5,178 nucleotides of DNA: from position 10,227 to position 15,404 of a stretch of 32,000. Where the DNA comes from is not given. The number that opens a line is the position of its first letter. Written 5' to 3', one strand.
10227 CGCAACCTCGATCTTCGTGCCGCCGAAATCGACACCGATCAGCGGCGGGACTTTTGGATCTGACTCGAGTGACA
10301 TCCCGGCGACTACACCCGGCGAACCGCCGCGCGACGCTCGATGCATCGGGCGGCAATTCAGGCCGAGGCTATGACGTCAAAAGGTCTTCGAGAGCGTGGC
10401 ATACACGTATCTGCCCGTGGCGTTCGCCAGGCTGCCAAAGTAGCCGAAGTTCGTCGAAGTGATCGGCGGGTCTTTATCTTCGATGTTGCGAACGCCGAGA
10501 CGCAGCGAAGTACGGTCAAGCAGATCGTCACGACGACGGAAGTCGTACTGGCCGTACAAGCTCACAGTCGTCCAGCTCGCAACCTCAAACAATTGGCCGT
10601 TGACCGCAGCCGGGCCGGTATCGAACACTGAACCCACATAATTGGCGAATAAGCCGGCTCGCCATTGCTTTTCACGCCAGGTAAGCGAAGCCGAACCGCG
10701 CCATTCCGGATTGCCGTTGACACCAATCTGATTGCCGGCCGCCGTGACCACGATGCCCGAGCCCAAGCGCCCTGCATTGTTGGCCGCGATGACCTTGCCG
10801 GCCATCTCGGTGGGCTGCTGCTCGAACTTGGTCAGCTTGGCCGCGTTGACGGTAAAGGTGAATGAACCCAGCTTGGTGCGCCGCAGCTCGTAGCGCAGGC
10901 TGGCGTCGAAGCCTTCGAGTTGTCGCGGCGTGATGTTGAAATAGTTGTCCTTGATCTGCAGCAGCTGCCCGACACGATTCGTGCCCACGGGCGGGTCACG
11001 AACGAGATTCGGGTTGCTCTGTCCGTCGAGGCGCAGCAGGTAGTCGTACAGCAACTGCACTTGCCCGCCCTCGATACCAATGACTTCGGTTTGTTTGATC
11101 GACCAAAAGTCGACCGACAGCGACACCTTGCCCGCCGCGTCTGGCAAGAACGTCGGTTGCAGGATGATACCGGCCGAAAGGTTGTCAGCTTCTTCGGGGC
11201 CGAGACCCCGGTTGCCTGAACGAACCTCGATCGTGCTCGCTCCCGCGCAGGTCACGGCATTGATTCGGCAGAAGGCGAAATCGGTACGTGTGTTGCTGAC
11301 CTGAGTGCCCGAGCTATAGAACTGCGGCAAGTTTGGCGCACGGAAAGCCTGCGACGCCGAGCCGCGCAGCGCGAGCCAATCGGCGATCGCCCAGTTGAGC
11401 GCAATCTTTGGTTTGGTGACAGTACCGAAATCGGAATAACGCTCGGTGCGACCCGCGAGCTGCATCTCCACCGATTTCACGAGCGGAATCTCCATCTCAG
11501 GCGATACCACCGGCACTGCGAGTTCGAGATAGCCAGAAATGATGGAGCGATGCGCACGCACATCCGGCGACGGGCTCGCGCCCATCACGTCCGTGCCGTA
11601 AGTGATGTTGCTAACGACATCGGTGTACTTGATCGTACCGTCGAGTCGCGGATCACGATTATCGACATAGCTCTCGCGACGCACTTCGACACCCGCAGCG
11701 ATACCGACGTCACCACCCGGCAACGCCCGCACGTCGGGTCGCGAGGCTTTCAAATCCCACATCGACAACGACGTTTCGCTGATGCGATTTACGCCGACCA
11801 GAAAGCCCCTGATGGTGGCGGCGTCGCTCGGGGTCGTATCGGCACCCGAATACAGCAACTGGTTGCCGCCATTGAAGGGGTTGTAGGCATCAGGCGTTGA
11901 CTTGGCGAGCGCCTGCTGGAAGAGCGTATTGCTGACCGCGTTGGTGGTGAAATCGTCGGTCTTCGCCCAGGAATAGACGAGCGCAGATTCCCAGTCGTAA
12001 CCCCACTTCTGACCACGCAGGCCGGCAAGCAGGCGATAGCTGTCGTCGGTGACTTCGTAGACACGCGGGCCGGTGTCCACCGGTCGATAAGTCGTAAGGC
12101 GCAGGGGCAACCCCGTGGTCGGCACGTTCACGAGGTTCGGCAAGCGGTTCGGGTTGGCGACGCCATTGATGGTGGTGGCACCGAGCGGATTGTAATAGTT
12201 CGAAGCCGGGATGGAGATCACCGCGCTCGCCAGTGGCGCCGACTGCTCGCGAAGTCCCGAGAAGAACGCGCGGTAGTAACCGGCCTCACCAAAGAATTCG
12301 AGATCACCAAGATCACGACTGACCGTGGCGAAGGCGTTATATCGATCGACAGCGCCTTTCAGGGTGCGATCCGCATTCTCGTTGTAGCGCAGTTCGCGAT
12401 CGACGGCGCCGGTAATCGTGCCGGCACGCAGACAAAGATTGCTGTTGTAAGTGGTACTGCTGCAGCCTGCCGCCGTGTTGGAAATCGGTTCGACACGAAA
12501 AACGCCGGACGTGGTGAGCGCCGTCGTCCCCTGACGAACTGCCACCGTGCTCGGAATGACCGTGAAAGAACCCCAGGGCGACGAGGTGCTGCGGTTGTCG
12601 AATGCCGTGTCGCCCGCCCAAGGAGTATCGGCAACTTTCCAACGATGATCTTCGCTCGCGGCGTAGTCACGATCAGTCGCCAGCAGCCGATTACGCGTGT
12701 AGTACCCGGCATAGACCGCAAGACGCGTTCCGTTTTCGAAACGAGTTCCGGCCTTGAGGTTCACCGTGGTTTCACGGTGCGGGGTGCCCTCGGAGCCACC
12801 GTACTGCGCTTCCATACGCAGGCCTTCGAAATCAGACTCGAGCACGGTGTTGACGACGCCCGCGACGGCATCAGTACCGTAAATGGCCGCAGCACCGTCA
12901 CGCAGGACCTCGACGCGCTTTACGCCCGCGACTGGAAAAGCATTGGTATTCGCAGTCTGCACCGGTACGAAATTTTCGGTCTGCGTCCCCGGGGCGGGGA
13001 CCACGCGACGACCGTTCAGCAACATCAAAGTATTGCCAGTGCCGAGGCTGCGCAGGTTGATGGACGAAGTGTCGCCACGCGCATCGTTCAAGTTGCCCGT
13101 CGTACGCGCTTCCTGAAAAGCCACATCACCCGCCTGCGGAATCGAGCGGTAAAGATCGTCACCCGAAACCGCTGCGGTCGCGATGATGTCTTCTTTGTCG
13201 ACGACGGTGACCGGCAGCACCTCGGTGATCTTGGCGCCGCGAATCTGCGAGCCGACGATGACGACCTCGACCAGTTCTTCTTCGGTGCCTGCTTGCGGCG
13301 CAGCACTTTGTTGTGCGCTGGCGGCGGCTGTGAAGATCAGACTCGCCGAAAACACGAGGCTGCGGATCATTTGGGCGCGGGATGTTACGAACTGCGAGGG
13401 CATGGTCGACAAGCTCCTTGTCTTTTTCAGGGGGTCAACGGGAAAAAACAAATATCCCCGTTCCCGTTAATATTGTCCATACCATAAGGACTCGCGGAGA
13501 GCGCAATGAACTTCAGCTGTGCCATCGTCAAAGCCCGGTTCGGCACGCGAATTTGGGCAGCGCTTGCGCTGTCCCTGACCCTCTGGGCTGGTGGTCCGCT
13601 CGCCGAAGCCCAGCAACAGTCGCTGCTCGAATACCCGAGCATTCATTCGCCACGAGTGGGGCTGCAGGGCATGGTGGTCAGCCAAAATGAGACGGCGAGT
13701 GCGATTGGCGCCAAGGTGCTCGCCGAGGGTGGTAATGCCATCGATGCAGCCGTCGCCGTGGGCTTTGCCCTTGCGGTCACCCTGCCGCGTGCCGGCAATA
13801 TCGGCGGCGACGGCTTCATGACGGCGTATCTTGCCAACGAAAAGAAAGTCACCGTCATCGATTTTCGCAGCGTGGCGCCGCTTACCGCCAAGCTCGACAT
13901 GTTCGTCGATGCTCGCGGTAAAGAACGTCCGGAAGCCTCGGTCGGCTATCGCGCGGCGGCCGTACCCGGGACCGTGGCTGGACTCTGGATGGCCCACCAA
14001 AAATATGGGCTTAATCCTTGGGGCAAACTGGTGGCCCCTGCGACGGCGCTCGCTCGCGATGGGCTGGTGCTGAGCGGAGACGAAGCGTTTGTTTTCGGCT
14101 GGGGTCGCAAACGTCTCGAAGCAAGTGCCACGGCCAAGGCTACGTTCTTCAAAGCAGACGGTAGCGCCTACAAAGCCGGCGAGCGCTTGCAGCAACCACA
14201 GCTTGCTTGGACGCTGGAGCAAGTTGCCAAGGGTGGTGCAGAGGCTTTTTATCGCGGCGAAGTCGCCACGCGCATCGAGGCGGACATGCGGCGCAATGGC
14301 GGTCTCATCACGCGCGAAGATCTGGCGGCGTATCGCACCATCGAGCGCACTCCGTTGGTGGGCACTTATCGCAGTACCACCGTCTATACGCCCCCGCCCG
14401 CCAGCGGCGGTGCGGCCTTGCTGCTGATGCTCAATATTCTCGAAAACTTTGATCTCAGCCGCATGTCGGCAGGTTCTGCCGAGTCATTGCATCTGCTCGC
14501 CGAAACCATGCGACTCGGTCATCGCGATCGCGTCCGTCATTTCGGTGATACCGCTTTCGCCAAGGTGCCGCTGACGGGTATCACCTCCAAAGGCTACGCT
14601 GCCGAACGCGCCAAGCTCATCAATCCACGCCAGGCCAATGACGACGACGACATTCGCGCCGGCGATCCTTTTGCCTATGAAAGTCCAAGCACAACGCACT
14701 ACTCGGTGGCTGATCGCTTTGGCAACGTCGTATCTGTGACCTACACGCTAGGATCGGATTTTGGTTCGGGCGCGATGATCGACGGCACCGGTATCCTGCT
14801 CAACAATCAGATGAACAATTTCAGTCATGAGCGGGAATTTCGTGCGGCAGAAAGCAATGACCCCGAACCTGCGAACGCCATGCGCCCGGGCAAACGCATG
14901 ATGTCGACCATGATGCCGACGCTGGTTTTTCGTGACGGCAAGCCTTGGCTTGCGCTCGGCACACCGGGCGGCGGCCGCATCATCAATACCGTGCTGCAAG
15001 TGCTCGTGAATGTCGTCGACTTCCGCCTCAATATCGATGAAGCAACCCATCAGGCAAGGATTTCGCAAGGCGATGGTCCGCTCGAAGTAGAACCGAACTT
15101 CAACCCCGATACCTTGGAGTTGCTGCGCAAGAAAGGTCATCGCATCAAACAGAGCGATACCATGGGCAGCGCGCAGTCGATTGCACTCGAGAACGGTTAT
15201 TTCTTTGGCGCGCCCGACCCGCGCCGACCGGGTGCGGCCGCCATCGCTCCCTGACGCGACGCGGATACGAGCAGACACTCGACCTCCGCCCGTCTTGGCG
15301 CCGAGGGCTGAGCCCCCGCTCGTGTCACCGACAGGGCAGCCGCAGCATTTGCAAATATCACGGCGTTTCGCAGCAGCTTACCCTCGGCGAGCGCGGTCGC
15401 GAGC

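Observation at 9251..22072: The guaA 3' end is duplicated 12.8 kb away, bounding a composite island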

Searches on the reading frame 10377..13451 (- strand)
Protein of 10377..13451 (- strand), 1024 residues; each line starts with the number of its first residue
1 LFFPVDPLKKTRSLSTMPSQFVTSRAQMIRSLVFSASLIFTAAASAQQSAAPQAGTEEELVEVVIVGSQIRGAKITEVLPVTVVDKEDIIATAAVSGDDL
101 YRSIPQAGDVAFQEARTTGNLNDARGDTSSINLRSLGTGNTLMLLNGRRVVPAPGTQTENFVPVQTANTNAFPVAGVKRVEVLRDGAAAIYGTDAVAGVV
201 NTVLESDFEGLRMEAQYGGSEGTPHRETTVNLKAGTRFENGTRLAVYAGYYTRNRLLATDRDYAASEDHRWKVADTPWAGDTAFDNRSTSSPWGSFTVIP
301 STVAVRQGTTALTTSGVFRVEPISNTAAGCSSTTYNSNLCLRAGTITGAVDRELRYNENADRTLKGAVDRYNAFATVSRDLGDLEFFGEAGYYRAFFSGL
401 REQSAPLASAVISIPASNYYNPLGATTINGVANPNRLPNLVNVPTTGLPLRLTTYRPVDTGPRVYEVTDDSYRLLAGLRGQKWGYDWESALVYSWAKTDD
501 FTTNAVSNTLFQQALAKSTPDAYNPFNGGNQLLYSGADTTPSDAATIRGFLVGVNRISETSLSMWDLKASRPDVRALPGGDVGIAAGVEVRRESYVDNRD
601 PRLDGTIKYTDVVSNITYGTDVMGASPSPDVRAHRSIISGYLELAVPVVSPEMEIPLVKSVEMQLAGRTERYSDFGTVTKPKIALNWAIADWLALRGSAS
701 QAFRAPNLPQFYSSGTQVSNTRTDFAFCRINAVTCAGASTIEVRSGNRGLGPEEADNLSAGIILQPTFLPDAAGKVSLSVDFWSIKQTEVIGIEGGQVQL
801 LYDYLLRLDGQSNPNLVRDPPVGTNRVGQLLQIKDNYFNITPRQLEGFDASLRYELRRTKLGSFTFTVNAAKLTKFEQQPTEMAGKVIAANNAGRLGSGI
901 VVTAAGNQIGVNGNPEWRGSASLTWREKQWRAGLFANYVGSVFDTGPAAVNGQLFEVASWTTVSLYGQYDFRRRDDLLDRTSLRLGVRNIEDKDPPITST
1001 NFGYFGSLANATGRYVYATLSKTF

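Call 6: search_protein_families(library=pfam, proteins=[window:10377-13451:-], max_evalue=0.01)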
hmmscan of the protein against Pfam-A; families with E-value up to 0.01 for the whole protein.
window:10377-13451:- (1024 aa): 2 families
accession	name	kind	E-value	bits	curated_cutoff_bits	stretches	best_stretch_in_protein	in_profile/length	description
PF00593.30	TonB_dep_Rec_b-barrel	-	6.2e-31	109.1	27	1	445-990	29-436/436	TonB dependent receptor-like, beta-barrel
PF07715.20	Plug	-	4.5e-13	50.1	23.9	1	80-199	8-107/107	TonB-dependent Receptor Plug Domain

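Call 57: search_protein_families(library=ncbifam, proteins=[window:10377-13451:-], max_evalue=0.01)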
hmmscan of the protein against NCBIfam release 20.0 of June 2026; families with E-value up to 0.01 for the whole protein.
window:10377-13451:- (1024 aa): 14 families
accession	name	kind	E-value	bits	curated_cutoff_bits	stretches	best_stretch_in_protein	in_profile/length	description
TIGR01785.1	TonB-hemin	subfamily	1.3e-16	60.2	316.85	2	680-1024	415-677/677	TonB-dependent heme/hemoglobin receptor family protein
NF010051.0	PRK13528.1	subfamily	1.6e-16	59.7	583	2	32-204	8-171/727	FepA family TonB-dependent siderophore receptor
TIGR01779.1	TonB-B12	equivalog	6.2e-16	58.1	599.7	2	40-239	15-186/614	TonB-dependent vitamin B12 receptor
NF007926.1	PRK10641.1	equivalog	1.1e-15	57.3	836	1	41-250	10-194/617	TonB-dependent vitamin B12 receptor BtuB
NF010010.0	PRK13483.1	equivalog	1.1e-14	53.4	927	2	54-205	27-163/660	ligand-gated channel protein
NF010048.1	PRK13524.1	subfamily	1.2e-14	53.8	493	1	45-204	24-175/744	FepA family TonB-dependent siderophore receptor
TIGR01786.1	TonB-hemlactrns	subfamily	2.5e-14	52.6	323.75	1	680-1024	439-719/719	TonB-dependent hemoglobin/transferrin/lactoferrin family receptor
NF010038.0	PRK13513.1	equivalog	2.8e-12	46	942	1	35-203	10-163/659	ligand-gated channel protein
NF010012.0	PRK13486.1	equivalog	2.1e-11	42.9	924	2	81-204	46-157/696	TonB-dependent receptor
NF050067.1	TonBEntbctnRecCfrA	equivalog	5.9e-09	34.8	1200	1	121-203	75-156/698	TonB-dependent ferric enterobactin receptor CfrA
NF007478.2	PRK10064.1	equivalog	2.5e-08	32.6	745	1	121-203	79-156/663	catecholate siderophore receptor CirA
NF053590.1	TonB_dep_TOL0244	equivalog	2e-07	30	645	1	172-270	107-201/604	TOL_0244 family TonB-dependent receptor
NF010011.0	PRK13484.1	equivalog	3.5e-06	25.6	1197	1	127-203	84-157/682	IreA family TonB-dependent siderophore receptor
TIGR04057.1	SusC_RagA_signa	signature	0.00067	19.4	46.2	1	178-200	3-26/31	SusC/RagA subfamily TonB-dependent outer membrane receptor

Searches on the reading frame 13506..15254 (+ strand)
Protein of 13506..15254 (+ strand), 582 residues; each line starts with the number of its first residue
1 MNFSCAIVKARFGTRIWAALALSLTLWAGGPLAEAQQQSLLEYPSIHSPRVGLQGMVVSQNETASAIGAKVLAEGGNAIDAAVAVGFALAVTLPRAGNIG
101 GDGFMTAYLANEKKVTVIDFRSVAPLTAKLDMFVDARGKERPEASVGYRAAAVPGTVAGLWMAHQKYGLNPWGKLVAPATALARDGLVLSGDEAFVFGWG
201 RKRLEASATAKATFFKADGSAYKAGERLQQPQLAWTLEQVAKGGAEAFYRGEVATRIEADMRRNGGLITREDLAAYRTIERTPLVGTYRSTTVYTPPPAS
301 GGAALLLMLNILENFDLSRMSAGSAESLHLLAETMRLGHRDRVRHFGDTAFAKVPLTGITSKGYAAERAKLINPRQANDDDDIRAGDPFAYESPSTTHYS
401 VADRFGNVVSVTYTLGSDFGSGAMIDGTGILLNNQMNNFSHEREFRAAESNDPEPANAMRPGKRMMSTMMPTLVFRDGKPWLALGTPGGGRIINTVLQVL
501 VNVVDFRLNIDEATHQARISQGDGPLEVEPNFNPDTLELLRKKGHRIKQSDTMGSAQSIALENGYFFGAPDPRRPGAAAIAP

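Call 6: search_protein_families(library=pfam, proteins=[window:13506-15254:+], max_evalue=0.01)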
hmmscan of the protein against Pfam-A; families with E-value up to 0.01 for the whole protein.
window:13506-15254:+ (582 aa): 1 family
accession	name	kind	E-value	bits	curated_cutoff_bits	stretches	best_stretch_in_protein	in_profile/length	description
PF01019.26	G_glu_transpept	-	5.2e-168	560.5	27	1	70-576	2-512/512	Gamma-glutamyltranspeptidase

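Call 42: find_encoding_contigs(protein=window:13506-15254:+, flank=8000, max_places=8)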
Protein window:13506-15254:+ (582 aa): 4 contigs read that carry it; 2 places shown.
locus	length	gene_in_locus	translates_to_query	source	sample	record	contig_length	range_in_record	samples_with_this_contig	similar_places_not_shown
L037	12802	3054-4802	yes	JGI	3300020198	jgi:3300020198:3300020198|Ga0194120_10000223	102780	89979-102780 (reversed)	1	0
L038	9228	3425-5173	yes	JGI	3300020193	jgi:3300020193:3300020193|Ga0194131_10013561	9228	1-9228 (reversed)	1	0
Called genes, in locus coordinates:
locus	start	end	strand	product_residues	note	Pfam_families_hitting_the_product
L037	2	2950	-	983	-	?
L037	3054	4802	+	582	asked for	PF01019:G_glu_transpept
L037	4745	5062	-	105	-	PF00294:PfkB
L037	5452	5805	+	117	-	-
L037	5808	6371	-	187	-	PF00589:Phage_integrase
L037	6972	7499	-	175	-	-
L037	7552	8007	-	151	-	-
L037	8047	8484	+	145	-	PF20346:DUF6641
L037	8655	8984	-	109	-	PF00589:Phage_integrase (weak)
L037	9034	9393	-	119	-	-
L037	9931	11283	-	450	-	PF00589:Phage_integrase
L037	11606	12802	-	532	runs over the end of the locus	PF00117:GATase, PF07722:Peptidase_C26, PF02540:NAD_synthase, PF03054:tRNA_Me_trans (faint), PF00958:GMP_synt_C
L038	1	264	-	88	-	?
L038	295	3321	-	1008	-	PF07715:Plug, PF00593:TonB_dep_Rec_b-barrel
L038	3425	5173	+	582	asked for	PF01019:G_glu_transpept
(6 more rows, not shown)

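Call 57: search_protein_families(library=ncbifam, proteins=[window:13506-15254:+], max_evalue=0.01)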
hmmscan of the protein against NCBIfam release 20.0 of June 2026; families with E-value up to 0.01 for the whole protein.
window:13506-15254:+ (582 aa): 2 families
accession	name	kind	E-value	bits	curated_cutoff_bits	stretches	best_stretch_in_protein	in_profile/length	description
NF007187.0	PRK09615.1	equivalog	2.7e-155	518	990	1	47-574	42-573/581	gamma-glutamyltransferase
TIGR00066.1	g_glut_trans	equivalog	1.5e-154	515.3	357.85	1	55-573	1-518/518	gamma-glutamyltransferase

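Call 68: find_homologous_proteins(query=window:13506-15254:+, max_evalue=1e-100)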
Query window:13506-15254:+ (582 aa): 7426 proteins with E <= 1e-100 among 8000 candidates; the best 120 are listed.
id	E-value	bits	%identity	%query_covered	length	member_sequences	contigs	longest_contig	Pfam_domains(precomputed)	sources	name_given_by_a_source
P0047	0.0e+0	1262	97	100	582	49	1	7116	PF01019.28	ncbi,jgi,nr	ncbi:MAG: gamma-glutamyltransferase [Gammaproteobacteria bacterium]|nr:gamma-glutamyltransferase [Ga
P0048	0.0e+0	1130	89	98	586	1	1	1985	PF01019.28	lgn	-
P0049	0.0e+0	1128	88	98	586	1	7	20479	PF01019.28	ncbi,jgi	jgi:gamma-glutamyltranspeptidase/glutathione hydrolase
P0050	0.0e+0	1128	88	98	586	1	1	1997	PF01019.28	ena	-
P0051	0.0e+0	1127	88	98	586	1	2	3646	PF01019.28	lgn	-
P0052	0.0e+0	1126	88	98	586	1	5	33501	PF01019.28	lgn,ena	-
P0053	0.0e+0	1126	88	98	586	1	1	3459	PF01019.28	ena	-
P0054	0.0e+0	1124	88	98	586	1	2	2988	PF01019.28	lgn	-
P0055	0.0e+0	1124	88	98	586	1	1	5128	PF01019.28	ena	-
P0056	0.0e+0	1124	88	97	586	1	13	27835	PF01019.28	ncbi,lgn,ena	ncbi:MAG: gamma-glutamyltransferase [Gammaproteobacteria bacterium]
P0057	0.0e+0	1123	88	98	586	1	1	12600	PF01019.28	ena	-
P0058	0.0e+0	1122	88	97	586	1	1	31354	PF01019.28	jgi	jgi:gamma-glutamyltranspeptidase/glutathione hydrolase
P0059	0.0e+0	1114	88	95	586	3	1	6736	PF01019.28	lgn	-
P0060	0.0e+0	1044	84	95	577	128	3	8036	PF01019.28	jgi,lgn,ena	jgi:gamma-glutamyltranspeptidase/glutathione hydrolase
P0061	0.0e+0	1030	82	94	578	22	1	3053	PF01019.28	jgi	jgi:gamma-glutamyltranspeptidase/glutathione hydrolase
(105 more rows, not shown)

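Call 69: find_encoding_contigs(protein=P0052, flank=10000, max_places=3)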
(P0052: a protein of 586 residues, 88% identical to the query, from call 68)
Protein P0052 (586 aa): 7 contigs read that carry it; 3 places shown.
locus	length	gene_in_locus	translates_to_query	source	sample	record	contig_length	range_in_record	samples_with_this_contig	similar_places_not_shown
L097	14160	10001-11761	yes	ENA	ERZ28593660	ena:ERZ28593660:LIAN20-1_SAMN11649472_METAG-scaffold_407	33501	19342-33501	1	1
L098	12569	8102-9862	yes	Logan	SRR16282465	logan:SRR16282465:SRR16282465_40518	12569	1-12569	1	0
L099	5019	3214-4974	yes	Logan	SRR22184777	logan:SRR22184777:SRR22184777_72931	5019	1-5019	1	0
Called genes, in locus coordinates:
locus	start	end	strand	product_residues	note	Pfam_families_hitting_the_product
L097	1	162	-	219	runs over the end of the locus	PF06228:ChuX_HutX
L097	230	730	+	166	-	PF04314:LpqE-like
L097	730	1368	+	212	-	PF02630:SCO1-SenC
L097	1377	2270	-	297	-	PF01979:Amidohydro_1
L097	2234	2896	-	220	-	-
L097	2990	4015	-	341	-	PF10503:Esterase_PHB, PF02230:Abhydrolase_2 (weak)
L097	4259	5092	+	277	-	PF00657:Lipase_GDSL (weak), PF13472:Lipase_GDSL_2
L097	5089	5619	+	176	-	PF13302:Acetyltransf_3 (weak), PF00583:Acetyltransf_1, PF13673:Acetyltransf_10, PF13508:Acetyltransf_7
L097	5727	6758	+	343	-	-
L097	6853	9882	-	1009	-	PF07715:Plug, PF00593:TonB_dep_Rec_b-barrel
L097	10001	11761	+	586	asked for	PF01019:G_glu_transpept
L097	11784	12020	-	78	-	PF11730:DUF3297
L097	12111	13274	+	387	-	PF03283:PAE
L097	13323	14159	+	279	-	?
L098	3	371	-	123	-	?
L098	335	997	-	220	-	-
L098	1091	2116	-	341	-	PF10503:Esterase_PHB, PF02230:Abhydrolase_2 (weak)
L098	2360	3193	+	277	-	PF00657:Lipase_GDSL (weak), PF13472:Lipase_GDSL_2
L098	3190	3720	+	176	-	PF13302:Acetyltransf_3 (weak), PF00583:Acetyltransf_1, PF13673:Acetyltransf_10, PF13508:Acetyltransf_7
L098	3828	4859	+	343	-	-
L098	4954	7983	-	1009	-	PF07715:Plug, PF00593:TonB_dep_Rec_b-barrel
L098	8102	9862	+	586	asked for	PF01019:G_glu_transpept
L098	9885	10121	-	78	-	PF11730:DUF3297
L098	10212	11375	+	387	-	PF03283:PAE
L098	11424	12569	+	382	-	?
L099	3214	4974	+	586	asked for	PF01019:G_glu_transpept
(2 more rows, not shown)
